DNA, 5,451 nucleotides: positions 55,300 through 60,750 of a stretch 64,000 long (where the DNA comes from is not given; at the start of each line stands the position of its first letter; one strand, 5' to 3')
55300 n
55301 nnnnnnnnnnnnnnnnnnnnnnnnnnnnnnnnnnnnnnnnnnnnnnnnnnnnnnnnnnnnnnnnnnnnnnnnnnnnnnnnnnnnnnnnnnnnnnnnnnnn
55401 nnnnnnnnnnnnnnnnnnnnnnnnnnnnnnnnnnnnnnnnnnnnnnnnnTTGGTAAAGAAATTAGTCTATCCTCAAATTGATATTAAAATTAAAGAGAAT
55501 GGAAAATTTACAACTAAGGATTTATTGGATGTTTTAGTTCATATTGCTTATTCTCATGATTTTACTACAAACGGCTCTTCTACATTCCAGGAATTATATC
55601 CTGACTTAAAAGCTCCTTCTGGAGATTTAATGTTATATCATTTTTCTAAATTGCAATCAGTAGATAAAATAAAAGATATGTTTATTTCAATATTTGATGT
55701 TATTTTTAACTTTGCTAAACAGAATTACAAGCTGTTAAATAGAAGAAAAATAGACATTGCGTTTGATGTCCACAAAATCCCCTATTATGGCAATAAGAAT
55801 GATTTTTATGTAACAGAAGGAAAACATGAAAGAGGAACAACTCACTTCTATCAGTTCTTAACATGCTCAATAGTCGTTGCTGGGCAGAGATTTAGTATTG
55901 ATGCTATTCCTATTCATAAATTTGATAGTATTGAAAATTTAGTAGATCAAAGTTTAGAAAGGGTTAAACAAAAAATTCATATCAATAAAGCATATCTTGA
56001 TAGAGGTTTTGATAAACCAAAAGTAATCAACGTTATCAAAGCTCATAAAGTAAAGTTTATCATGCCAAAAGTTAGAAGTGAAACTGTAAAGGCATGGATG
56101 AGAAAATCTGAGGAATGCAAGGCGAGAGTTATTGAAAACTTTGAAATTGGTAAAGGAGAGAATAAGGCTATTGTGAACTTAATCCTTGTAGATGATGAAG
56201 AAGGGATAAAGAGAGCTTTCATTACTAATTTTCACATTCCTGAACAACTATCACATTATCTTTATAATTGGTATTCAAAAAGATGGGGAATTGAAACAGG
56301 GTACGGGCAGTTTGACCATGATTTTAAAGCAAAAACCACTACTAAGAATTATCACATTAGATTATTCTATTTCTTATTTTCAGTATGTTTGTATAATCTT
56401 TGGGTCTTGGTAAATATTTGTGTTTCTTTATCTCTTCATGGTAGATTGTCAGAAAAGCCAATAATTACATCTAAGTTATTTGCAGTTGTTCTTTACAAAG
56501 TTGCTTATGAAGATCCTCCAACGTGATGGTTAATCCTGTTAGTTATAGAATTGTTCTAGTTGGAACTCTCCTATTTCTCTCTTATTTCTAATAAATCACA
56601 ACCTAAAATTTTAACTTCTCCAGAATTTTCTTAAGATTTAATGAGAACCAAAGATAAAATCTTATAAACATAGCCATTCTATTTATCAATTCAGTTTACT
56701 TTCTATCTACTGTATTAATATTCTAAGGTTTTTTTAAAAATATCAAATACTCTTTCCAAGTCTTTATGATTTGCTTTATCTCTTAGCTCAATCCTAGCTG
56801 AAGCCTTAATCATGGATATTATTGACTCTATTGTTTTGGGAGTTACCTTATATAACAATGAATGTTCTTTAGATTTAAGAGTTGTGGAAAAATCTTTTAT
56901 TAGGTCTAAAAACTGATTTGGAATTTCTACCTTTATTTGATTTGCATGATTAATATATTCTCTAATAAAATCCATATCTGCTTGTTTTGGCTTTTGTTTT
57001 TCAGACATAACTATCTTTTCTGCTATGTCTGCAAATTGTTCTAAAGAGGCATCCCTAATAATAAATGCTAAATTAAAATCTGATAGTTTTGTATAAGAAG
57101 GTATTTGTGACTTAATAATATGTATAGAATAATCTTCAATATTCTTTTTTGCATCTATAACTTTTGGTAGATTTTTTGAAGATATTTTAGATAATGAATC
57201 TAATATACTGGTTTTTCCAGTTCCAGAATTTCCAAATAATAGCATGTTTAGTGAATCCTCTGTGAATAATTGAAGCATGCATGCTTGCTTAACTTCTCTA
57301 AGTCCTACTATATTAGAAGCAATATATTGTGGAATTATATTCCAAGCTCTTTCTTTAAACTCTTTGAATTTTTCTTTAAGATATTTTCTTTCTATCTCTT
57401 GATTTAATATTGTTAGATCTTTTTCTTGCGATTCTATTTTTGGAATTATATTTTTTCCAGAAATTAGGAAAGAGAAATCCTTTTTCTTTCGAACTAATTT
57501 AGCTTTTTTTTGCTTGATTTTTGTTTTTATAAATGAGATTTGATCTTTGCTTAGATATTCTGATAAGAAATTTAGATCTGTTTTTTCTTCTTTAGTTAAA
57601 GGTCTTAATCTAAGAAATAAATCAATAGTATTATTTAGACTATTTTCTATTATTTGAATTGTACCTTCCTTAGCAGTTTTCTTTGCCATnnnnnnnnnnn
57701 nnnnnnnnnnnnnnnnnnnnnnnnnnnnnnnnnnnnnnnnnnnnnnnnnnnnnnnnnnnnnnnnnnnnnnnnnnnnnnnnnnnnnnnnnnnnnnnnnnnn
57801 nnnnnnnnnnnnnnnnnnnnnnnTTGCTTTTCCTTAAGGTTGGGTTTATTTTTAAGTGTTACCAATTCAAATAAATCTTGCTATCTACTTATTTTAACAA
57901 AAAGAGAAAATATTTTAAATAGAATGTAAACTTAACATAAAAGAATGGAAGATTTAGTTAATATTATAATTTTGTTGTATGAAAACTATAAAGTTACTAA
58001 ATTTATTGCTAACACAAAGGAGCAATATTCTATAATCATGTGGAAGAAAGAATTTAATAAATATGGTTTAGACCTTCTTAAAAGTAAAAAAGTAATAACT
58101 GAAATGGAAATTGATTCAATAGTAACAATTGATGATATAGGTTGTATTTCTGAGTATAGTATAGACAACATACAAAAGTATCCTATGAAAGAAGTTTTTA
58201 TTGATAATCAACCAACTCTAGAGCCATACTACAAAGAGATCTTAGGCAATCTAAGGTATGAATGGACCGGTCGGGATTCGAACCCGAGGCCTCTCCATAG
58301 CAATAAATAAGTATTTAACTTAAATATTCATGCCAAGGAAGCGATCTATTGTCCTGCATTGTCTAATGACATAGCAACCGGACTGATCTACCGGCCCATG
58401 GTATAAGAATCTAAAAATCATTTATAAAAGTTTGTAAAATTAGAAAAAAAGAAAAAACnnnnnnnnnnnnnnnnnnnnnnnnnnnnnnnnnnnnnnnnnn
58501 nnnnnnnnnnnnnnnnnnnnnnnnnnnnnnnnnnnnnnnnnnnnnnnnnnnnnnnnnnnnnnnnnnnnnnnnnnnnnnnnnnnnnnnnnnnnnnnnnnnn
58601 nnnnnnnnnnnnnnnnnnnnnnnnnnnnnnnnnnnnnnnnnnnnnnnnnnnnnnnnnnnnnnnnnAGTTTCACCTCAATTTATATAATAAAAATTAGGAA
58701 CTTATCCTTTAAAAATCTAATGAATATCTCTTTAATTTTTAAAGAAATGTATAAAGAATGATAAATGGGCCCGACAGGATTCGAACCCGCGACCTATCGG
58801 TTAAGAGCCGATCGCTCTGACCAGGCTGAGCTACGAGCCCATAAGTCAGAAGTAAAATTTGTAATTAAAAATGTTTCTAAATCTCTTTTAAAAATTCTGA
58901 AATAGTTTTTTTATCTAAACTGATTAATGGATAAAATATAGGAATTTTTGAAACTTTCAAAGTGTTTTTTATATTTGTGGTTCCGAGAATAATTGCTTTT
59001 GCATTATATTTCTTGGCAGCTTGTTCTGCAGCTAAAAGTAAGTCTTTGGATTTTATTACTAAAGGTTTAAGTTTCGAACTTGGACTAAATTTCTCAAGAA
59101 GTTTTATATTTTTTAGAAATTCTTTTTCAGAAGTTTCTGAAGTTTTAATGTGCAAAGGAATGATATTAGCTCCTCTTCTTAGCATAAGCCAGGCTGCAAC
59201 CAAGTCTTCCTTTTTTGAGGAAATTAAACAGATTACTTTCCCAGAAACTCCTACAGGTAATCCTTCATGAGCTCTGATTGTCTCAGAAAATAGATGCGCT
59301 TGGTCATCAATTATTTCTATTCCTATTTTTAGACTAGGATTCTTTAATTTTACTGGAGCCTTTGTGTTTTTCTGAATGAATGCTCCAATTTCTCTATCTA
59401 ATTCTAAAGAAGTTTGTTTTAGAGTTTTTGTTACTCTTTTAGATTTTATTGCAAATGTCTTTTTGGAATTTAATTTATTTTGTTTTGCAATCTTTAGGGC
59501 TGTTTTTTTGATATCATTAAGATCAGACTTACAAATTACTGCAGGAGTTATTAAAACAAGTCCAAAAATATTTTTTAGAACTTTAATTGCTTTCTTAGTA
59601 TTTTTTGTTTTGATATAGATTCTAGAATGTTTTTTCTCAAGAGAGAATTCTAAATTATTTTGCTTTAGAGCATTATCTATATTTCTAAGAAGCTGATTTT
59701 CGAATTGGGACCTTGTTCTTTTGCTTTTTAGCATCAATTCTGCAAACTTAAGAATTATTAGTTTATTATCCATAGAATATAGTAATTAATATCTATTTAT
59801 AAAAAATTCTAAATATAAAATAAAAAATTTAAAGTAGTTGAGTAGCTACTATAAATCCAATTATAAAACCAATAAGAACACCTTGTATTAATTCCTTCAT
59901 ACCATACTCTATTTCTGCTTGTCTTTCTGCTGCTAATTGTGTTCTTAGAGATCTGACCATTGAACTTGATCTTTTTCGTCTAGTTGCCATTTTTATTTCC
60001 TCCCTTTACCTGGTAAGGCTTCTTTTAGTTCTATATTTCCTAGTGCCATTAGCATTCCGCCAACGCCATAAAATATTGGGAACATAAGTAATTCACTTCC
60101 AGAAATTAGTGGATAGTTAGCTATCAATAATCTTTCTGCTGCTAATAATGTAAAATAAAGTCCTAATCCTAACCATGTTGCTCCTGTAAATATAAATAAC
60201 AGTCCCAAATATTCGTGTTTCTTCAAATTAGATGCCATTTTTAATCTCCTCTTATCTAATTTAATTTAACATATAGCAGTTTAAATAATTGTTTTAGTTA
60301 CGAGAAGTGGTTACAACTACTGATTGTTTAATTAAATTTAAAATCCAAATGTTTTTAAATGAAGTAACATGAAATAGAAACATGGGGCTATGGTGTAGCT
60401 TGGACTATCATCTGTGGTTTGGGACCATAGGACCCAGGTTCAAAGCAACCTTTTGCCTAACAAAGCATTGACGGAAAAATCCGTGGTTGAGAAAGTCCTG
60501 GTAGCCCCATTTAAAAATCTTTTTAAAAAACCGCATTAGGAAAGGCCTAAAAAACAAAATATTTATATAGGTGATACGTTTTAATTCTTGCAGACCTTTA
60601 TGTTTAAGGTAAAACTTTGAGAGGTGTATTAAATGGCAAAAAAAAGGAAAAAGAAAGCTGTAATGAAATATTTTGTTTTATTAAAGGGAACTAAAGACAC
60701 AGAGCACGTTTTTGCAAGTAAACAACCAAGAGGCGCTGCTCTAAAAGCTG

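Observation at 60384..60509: tRNA-Pro with an intron in the T-loop (position 59/60), a non-canonical location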

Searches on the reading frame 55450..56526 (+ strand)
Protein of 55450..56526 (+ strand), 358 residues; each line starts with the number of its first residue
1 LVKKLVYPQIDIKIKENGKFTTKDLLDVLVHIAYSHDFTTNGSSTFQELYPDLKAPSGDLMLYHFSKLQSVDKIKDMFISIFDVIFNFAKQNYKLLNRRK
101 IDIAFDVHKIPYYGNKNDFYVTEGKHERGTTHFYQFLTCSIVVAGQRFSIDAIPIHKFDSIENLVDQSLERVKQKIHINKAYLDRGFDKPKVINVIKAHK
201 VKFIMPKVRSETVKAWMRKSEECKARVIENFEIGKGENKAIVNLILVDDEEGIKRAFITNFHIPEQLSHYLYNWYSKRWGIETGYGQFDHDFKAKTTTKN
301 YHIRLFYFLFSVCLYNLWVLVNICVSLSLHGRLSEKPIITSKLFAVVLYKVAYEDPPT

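Call 11: search_protein_families(library=pfam, proteins=[window:55450-56526:+])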
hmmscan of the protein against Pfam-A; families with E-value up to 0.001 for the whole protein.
window:55450-56526:+ (358 aa): 1 family
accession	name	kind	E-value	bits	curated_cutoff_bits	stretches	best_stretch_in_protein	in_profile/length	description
PF01609.27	DDE_Tnp_1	-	4.9e-07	30.1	23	1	103-316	7-199/200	Transposase DDE domain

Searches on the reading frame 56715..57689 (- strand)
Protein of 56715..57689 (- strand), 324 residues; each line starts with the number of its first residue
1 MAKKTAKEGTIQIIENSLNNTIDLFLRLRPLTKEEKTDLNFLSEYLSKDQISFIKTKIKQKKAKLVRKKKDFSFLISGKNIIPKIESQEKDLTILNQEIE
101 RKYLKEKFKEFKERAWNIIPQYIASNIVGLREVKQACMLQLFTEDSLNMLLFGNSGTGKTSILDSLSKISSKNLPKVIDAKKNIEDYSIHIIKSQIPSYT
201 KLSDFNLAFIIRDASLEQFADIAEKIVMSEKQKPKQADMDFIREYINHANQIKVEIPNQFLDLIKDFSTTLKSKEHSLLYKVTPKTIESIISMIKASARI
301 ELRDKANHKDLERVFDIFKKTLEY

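Call 11: search_protein_families(library=pfam, proteins=[window:56715-57689:-])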
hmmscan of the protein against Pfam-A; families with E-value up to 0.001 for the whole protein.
window:56715-57689:- (324 aa): 4 families
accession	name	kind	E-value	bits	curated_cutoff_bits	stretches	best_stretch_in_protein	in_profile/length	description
PF17855.7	MCM_lid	-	6.1e-10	39.9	27.4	1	240-321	1-86/87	MCM AAA-lid domain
PF00493.29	MCM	-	2e-06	27.6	23.3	1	106-173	3-84/224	MCM P-loop domain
PF13191.12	AAA_16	-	4.4e-05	24.5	32.6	1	141-278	19-134/167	AAA ATPase domain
PF12775.13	AAA_7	-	0.00044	20.3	25.8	1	132-172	19-61/181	P-loop containing dynein motor region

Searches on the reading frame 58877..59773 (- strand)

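Call 11: search_protein_families(library=pfam, proteins=[window:58877-59773:-])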
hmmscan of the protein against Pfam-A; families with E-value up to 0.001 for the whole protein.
window:58877-59773:- (298 aa): 3 families
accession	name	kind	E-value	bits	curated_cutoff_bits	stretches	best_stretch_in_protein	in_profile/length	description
PF22025.1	ThiI_fer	-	6.2e-16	59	25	1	6-73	2-69/72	ThiI ferredoxin-like domain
PF02926.22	THUMP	-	2.2e-15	57.3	20.6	1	83-162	2-82/84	THUMP domain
PF02568.20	ThiI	-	5.4e-12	46.2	20.5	2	175-246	1-76/197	Thiamine biosynthesis protein (ThiI)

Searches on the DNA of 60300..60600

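Call 4: search_rna_families(source=window, start=60300, end=60600, threshold=evalue, max_evalue=10, show_alignments=3)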
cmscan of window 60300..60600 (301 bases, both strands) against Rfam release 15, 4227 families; matches with E-value up to 10: 3.
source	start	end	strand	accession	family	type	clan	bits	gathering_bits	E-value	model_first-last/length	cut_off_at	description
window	60489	60565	-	RF01883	TUG1_2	Gene; lncRNA;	-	20.4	90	0.4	1-89/89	no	Taurine upregulated gene 1 conserved region 2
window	60526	60584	+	RF01666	rox2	Cis-reg;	-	17.8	55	1.8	1-71/71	no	Drosophila rox2 ncRNA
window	60586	60600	-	RF01535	TB10Cs5H2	Gene; snRNA; snoRNA; HACA-box;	-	12.2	40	7.9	64-78/78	5'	Trypanosomatid snoRNA TB10Cs5H2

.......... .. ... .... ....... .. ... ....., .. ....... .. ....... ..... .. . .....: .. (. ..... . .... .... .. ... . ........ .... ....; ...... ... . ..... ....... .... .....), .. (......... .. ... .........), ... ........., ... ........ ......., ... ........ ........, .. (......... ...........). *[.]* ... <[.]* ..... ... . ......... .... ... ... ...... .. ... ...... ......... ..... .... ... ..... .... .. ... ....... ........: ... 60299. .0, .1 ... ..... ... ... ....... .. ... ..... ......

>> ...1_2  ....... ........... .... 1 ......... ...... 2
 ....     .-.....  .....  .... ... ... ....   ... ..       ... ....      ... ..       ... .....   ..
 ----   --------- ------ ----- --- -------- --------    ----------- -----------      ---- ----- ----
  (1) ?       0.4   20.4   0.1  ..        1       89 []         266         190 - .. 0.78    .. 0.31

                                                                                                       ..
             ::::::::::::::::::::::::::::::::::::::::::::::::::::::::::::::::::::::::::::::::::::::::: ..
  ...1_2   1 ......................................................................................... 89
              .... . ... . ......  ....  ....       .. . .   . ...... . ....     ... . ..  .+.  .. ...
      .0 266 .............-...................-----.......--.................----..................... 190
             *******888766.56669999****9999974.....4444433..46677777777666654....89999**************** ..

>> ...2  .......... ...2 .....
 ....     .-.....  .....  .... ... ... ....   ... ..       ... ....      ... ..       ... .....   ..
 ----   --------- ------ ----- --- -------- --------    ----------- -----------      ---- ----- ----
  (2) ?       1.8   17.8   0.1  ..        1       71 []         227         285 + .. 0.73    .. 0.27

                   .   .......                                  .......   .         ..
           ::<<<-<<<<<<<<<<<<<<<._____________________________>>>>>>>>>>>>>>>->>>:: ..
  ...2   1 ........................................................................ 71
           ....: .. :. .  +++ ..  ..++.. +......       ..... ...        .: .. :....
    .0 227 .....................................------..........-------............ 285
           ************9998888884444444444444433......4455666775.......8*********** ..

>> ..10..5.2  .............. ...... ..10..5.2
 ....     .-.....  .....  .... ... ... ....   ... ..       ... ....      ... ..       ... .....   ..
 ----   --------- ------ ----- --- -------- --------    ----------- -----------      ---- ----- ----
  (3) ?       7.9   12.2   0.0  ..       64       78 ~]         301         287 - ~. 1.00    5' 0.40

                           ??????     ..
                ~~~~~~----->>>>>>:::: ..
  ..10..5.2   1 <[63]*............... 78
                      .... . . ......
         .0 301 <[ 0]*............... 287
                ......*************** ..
